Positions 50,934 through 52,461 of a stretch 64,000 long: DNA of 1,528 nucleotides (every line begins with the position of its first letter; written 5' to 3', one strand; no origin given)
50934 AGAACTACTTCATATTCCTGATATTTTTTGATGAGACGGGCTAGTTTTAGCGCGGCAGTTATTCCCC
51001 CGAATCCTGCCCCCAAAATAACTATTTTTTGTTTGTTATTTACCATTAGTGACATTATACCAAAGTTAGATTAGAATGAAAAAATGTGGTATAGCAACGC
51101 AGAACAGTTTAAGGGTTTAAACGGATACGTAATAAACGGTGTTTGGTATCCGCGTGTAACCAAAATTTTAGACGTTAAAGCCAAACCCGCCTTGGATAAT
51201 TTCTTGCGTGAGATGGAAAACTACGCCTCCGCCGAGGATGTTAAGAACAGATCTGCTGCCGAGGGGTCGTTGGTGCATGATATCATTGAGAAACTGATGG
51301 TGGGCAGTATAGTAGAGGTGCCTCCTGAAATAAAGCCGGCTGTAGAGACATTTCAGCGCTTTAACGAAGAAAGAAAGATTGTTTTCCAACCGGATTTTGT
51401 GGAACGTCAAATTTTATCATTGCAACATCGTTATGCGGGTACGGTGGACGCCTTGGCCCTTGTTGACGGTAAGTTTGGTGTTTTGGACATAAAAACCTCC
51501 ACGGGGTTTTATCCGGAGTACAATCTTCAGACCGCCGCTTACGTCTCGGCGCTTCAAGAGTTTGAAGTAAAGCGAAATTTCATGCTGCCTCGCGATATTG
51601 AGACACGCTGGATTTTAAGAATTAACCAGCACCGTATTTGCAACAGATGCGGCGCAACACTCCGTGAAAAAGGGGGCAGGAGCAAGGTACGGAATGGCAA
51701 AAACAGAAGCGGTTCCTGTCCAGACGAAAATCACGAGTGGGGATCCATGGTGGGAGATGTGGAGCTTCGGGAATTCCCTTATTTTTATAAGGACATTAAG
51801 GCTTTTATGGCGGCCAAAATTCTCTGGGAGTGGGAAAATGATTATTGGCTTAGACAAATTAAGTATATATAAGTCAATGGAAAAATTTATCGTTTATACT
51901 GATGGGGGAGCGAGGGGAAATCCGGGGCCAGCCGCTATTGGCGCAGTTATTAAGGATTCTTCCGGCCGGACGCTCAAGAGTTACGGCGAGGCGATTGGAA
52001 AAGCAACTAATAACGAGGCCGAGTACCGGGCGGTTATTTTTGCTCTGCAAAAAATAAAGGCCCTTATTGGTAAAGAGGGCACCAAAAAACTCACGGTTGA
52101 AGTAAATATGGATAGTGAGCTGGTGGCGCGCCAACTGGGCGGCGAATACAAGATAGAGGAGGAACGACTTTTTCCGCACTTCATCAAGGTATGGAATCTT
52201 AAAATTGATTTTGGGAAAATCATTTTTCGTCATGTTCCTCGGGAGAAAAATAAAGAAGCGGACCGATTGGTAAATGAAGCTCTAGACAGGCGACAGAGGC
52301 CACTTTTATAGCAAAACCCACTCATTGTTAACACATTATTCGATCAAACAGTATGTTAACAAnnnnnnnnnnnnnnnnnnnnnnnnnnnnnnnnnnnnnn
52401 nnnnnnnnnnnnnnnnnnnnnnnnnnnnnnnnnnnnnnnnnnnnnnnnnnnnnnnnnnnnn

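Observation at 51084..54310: rnpB locus embedded among palindromes, a nuclease pair and small HTH/antitoxin genes – possible integrated-element remnant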

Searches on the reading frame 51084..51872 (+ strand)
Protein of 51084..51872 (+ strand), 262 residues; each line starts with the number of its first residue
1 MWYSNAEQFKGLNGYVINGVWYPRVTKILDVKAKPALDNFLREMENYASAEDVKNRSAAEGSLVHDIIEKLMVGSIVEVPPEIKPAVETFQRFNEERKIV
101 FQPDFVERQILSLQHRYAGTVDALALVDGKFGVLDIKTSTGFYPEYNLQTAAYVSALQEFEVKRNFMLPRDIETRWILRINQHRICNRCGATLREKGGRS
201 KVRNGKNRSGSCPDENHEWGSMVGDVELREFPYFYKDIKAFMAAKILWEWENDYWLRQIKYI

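Call 4: search_protein_families(library=pfam, proteins=[window:51084-51872:+], max_evalue=0.1)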
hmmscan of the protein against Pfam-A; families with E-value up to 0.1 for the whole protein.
window:51084-51872:+ (262 aa): 1 family
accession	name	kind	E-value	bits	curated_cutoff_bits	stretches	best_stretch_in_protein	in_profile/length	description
PF12705.13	PDDEXK_1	-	0.0023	18.4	22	0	87-159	97-171/247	PD-(D/E)XK nuclease superfamily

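Call 25: search_protein_families(library=ncbifam, proteins=[window:51084-51872:+], max_evalue=0.01)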
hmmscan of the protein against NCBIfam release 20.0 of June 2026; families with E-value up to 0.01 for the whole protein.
window:51084-51872:+ (262 aa): 0 families

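Call 26: search_protein_families(library=phrogs, proteins=[window:51084-51872:+], max_evalue=0.01)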
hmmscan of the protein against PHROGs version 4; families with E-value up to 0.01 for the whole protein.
window:51084-51872:+ (262 aa): 5 families
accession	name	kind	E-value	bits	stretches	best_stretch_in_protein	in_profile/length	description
phrog_298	-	DNA, RNA and nucleotide metabolism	2.5e-25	90.4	1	15-160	58-214/293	exonuclease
phrog_466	-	DNA, RNA and nucleotide metabolism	1.7e-12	48.4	1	34-164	192-327/446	exonuclease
phrog_69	-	DNA, RNA and nucleotide metabolism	0.0015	18.6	1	55-157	118-247/501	exonuclease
phrog_3953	-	DNA, RNA and nucleotide metabolism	0.0017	19.1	1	50-189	33-156/186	exonuclease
phrog_1218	-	DNA, RNA and nucleotide metabolism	0.0081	16.4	0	105-160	125-188/364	exonuclease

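Call 67: find_homologous_proteins(query=window:51084-51869:+, max_evalue=1e-10)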
Query window:51084-51869:+ (262 aa): 1753 proteins with E <= 1e-10 among 2294 candidates; the best 120 are listed.
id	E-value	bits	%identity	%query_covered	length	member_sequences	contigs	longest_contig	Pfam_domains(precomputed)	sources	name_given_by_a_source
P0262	5.4e-177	605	100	100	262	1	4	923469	-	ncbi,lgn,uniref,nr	ncbi:MAG: hypothetical protein HYW89_03545 [Candidatus Sungiibacteriota bacterium]|uniref:PD-(D/E)XK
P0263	3.0e-139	481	76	100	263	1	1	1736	-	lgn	-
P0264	4.8e-136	470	75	100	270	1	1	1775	-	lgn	-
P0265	1.5e-133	462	73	100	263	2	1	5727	-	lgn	-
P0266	4.2e-133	461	73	100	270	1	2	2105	-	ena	-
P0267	2.1e-132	459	71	100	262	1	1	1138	-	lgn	-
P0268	3.2e-132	458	73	100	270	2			-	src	-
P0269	3.2e-132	458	73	100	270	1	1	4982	-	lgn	-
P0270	5.8e-132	457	73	100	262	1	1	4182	-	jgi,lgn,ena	-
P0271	1.1e-131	456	73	100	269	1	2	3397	-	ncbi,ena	-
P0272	9.5e-130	450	71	99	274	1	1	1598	-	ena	-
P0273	1.3e-129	449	71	100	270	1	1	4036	-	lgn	-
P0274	2.6e-129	448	72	100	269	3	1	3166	-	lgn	-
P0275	4.9e-129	448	71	100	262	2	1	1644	-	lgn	-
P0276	5.0e-129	447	70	100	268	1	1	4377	-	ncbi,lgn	-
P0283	1.6e-126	439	68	100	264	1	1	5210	-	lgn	-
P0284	1.7e-126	439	69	100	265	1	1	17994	-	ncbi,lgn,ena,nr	ncbi:MAG: Uncharacterized protein G01um101433_369 [Parcubacteria group bacterium Gr01-1014_33]|nr:MA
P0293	1.1e-124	433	68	100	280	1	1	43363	-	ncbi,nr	ncbi:MAG: hypothetical protein HYW91_02790 [Candidatus Sungbacteria bacterium]|nr:hypothetical prote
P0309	5.7e-123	428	69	100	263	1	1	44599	-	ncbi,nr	ncbi:MAG: hypothetical protein HY006_00935 [Candidatus Sungbacteria bacterium]|nr:hypothetical prote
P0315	3.8e-122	425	67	100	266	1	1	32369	-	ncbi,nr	ncbi:MAG: hypothetical protein HY007_03605 [Candidatus Sungbacteria bacterium]|nr:hypothetical prote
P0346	6.5e-119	414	68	100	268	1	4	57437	-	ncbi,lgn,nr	ncbi:MAG: hypothetical protein HYT39_00160 [Candidatus Sungbacteria bacterium]|nr:hypothetical prote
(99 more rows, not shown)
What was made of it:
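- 51084..52311 (+): Context, not part of the cassette: the conserved core gene pair, PD-(D/E)xK nuclease (51084-51872) and RNase H (51871-52311). Calls 4, 26, 67.
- The nuclease is a core gene with 1753 homologs at 65-76% identity (call 67). The nuclease is an independent core gene (call 67).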

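Call 68: find_encoding_contigs(protein=P0293, flank=4000, max_places=1)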
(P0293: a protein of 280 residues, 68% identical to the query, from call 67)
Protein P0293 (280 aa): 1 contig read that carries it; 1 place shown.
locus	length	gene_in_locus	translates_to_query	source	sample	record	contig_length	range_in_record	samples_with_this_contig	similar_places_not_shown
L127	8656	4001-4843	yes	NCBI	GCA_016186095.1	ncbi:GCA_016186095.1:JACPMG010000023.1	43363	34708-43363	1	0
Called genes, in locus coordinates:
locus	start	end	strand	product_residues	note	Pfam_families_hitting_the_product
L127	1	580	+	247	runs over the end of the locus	PF00535:Glycos_transf_2, PF13641:Glyco_tranf_2_3 (weak)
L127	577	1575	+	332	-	PF01087:GalP_UDP_transf, PF16268:DUF4921, PF16285:DUF4931_N (weak), PF02744:GalP_UDP_tr_C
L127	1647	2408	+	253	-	PF00121:TIM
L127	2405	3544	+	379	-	PF00162:PGK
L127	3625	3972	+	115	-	PF13366:PDDEXK_3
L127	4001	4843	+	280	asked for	-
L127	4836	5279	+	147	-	PF00075:RNase_H, PF13456:RVT_3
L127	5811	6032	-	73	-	PF12728:HTH_17 (weak), PF00376:MerR, PF13411:MerR_1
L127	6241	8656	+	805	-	?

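Call 69: find_encoding_contigs(protein=P0309, flank=4000, max_places=1)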
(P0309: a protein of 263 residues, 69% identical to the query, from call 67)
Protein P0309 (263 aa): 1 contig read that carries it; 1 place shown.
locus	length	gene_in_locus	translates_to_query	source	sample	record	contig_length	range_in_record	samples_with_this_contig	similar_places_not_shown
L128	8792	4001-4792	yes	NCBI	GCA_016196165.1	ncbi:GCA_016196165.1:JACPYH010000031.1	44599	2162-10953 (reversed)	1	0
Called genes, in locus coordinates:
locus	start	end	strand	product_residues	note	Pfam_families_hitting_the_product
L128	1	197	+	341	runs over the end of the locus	PF01087:GalP_UDP_transf, PF16285:DUF4931_N (weak), PF01230:HIT (faint), PF16268:DUF4921, PF02744:GalP_UDP_tr_C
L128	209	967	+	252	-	PF00121:TIM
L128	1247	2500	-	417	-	PF07992:Pyr_redox_2, PF00070:Pyr_redox (weak)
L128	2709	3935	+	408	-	PF00162:PGK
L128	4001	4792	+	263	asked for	-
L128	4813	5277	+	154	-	PF00075:RNase_H, PF13456:RVT_3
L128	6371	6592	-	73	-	PF00376:MerR, PF13411:MerR_1 (weak)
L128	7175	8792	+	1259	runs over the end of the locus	PF01079:Hint (weak), PF14890:Intein_splicing, PF01936:NYN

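Call 70: find_encoding_contigs(protein=P0284, flank=4000, max_places=1)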
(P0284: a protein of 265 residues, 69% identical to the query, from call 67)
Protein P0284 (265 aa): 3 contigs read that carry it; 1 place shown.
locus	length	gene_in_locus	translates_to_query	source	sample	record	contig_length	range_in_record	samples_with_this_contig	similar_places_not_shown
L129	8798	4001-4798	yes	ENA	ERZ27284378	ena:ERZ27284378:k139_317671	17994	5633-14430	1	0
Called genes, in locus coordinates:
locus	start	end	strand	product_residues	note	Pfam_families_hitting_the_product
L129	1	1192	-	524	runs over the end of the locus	-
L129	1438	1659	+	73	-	PF12728:HTH_17 (weak), PF00376:MerR, PF13411:MerR_1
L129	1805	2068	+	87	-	PF01541:GIY-YIG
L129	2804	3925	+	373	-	PF00162:PGK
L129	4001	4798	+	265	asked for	-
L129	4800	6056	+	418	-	PF01266:DAO (faint), PF07992:Pyr_redox_2, PF00070:Pyr_redox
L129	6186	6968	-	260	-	PF00121:TIM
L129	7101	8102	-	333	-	PF01087:GalP_UDP_transf, PF16285:DUF4931_N (weak), PF11969:DcpS_C (faint), PF16268:DUF4921, PF01230:HIT (faint), PF02744:GalP_UDP_tr_C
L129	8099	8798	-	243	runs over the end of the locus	PF00535:Glycos_transf_2, PF10111:Glyco_tranf_2_2 (weak), PF13641:Glyco_tranf_2_3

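Call 88: find_encoding_contigs(protein=P0283, flank=5000, max_places=1)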
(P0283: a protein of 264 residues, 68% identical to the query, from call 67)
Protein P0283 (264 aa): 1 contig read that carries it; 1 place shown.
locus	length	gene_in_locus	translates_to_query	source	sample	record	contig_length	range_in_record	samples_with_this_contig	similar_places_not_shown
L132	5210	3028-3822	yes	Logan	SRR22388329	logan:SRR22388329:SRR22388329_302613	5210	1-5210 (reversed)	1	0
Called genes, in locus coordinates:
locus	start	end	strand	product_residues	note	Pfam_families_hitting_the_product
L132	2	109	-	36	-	?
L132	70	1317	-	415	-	PF07992:Pyr_redox_2, PF00070:Pyr_redox (weak)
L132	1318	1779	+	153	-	-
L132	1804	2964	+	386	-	PF00162:PGK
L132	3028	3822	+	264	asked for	-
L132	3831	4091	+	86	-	PF01541:GIY-YIG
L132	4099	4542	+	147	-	PF00075:RNase_H, PF13456:RVT_3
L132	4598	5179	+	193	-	PF14338:Mrr_N (faint), PF20803:PaaX_M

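Call 89: find_encoding_contigs(protein=P0265, flank=5000, max_places=1)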
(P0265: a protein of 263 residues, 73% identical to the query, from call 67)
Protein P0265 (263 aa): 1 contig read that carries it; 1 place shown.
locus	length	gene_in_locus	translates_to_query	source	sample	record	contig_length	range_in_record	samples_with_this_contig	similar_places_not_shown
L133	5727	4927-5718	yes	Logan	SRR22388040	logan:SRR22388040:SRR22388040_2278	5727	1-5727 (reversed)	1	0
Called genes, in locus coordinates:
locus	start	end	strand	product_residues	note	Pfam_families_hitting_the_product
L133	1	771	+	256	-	?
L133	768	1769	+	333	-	PF01087:GalP_UDP_transf, PF01230:HIT (faint), PF16268:DUF4921, PF16285:DUF4931_N (weak), PF02744:GalP_UDP_tr_C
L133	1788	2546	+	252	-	PF00121:TIM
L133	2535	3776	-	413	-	PF00070:Pyr_redox (faint), PF07992:Pyr_redox_2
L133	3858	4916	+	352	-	PF00162:PGK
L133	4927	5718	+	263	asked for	-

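Call 94: search_protein_families(library=padloc, proteins=[window:51084-51872:+], max_evalue=0.01)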
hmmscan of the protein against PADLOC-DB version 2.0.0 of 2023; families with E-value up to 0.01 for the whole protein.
window:51084-51872:+ (262 aa): 1 family
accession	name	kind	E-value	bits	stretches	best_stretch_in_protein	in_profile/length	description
PDLC01250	Cas4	-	7.4e-05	21.1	1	96-185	50-121/168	"CAS-I,CAS-II,CAS-III,CAS-IV,CAS-V,CAS-VI; acquisition_associated"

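Call 102: find_encoding_contigs(protein=P0309, flank=10000, max_places=1)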
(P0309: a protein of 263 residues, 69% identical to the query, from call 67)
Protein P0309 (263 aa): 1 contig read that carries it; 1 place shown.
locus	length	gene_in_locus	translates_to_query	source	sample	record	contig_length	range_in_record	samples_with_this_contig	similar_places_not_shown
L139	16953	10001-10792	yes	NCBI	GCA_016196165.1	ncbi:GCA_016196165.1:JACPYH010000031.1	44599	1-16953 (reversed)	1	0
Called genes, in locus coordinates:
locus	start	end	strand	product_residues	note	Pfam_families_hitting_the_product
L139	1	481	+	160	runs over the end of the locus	-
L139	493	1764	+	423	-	PF00344:SecY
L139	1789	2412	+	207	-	PF00406:ADK, PF13207:AAA_17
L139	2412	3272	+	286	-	PF00557:Peptidase_M24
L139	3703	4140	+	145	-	PF03652:RuvX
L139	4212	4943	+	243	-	PF00535:Glycos_transf_2, PF13641:Glyco_tranf_2_3 (faint)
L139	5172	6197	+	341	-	PF01087:GalP_UDP_transf, PF16285:DUF4931_N (weak), PF01230:HIT (faint), PF16268:DUF4921, PF02744:GalP_UDP_tr_C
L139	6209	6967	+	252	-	PF00121:TIM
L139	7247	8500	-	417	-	PF07992:Pyr_redox_2, PF00070:Pyr_redox (weak)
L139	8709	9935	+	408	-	PF00162:PGK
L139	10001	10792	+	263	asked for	-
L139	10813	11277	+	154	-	PF00075:RNase_H, PF13456:RVT_3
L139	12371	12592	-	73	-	PF00376:MerR, PF13411:MerR_1 (weak)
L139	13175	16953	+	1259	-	PF01079:Hint (weak), PF14890:Intein_splicing, PF01936:NYN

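Call 105: find_encoding_contigs(protein=P0346, flank=4000, max_places=1)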
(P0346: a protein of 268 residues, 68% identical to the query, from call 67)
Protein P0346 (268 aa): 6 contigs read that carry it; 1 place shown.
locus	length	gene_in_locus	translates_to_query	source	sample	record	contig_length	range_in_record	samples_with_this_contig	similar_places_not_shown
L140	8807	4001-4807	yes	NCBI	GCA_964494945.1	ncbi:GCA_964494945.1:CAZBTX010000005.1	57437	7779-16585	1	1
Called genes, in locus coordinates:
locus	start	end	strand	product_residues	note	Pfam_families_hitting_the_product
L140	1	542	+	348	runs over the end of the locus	PF01087:GalP_UDP_transf, PF16285:DUF4931_N (faint), PF01230:HIT (faint), PF11969:DcpS_C (faint), PF16268:DUF4921, PF02744:GalP_UDP_tr_C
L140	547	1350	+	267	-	PF00121:TIM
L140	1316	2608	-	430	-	PF07992:Pyr_redox_2, PF00070:Pyr_redox (weak)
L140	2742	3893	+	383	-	PF00162:PGK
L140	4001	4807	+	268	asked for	-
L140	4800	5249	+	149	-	PF00075:RNase_H, PF13456:RVT_3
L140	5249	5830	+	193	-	PF06821:Ser_hydrolase, PF12697:Abhydrolase_6 (weak)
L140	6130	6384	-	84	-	-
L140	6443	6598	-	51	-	-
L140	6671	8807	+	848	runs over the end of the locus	PF12895:ANAPC3 (faint), PF13174:TPR_6 (faint), PF13181:TPR_8 (faint), PF13414:TPR_11 (faint), PF13432:TPR_16 (weak), PF14559:TPR_19 (weak), PF13432:TPR_16 (weak), PF14559:TPR_19 (weak), +8 more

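Call 106: find_encoding_contigs(protein=P0315, flank=4000, max_places=1)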
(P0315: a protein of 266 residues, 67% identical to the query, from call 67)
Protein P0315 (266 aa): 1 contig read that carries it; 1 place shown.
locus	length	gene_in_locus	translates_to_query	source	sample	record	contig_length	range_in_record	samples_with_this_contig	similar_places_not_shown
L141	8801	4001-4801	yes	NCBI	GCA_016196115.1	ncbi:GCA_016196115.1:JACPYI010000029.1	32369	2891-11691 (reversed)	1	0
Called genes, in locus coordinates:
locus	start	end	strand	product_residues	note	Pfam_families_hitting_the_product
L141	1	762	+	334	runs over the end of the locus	PF01087:GalP_UDP_transf, PF16285:DUF4931_N (faint), PF16268:DUF4921, PF01230:HIT (faint), PF02744:GalP_UDP_tr_C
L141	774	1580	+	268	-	PF00121:TIM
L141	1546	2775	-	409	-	PF07992:Pyr_redox_2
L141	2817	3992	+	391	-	PF00162:PGK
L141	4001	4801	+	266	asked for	-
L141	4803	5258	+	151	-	PF00075:RNase_H, PF13456:RVT_3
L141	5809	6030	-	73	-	PF12728:HTH_17 (weak), PF00376:MerR, PF13411:MerR_1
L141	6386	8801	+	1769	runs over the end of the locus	PF01079:Hint (faint), PF07591:PT-HINT (faint), PF14890:Intein_splicing, PF01936:NYN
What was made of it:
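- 51084..52311 (+): The same pair in the same order in L127, L128, L140 and L141, and in L132 with a small GIY-YIG ORF between them (calls 68, 69, 88, 105, 106).
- On Integrated mobile element at a stable-RNA gene: Gene order is conserved in four relatives (calls 68, 69, 105, 106).
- It is present after RNase H in the window and L132, and absent in L127, L128, L140 and L141 (calls 68, 69, 88, 105, 106). Gene order is conserved in L127, L128, L140 and L141 (calls 68, 69, 105, 106).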

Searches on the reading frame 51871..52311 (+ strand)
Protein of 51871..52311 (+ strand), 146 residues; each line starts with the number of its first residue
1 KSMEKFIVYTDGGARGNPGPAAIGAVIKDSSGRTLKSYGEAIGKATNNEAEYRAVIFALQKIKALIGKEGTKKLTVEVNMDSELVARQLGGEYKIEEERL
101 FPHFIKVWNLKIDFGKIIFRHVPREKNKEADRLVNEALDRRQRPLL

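Call 4: search_protein_families(library=pfam, proteins=[window:51871-52311:+], max_evalue=0.1)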
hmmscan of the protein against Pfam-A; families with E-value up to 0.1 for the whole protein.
window:51871-52311:+ (146 aa): 2 families
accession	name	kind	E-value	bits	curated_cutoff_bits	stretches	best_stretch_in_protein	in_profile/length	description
PF13456.12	RVT_3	-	5.9e-19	68.6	21.6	1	10-137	2-123/123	Reverse transcriptase-like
PF00075.30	RNase_H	-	1.8e-10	41.6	25.8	1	4-87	2-73/141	RNase H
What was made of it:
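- Checked: 51871-52311: RNase H (RVT_3 5.9e-19, RNase_H 1.8e-10; call 4).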

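Call 25: search_protein_families(library=ncbifam, proteins=[window:51871-52311:+], max_evalue=0.01)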
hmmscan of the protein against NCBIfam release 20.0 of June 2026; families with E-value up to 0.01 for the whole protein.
window:51871-52311:+ (146 aa): 7 families
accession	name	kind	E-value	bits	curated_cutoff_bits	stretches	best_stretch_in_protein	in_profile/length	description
NF005567.0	PRK07238.1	equivalog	4.5e-37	128.3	326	1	4-142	2-135/378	bifunctional RNase H/acid phosphatase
NF041306.1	RnaseHI_Halo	equivalog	8.4e-31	107.4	300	1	6-139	70-196/197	ribonuclease HI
NF041175.1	RNAseHI_Thmprot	equivalog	1.5e-22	80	140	1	8-140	4-135/143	ribonuclease HI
NF005822.0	PRK07708.1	equivalog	1.1e-12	47.9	175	1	5-140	73-208/220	hypothetical protein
NF010482.0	PRK13907.1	equivalog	1.2e-11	44.8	231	1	8-138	4-125/128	ribonuclease H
NF001236.0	PRK00203.1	equivalog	5.7e-11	42.2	160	1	3-87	2-76/151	ribonuclease HI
NF046109.1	RNaseH_Halikb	equivalog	0.0012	18.8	320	1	9-64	84-137/211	ribonuclease H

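Call 26: search_protein_families(library=phrogs, proteins=[window:51871-52311:+], max_evalue=0.01)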
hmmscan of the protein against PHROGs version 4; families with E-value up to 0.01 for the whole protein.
window:51871-52311:+ (146 aa): 1 family
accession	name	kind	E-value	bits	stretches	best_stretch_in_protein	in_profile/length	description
phrog_531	-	DNA, RNA and nucleotide metabolism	9.6e-17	62.2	1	2-142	72-228/285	Rnase H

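Call 94: search_protein_families(library=padloc, proteins=[window:51871-52311:+], max_evalue=0.01)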
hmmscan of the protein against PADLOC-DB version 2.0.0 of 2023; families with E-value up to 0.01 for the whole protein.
window:51871-52311:+ (146 aa): 0 families
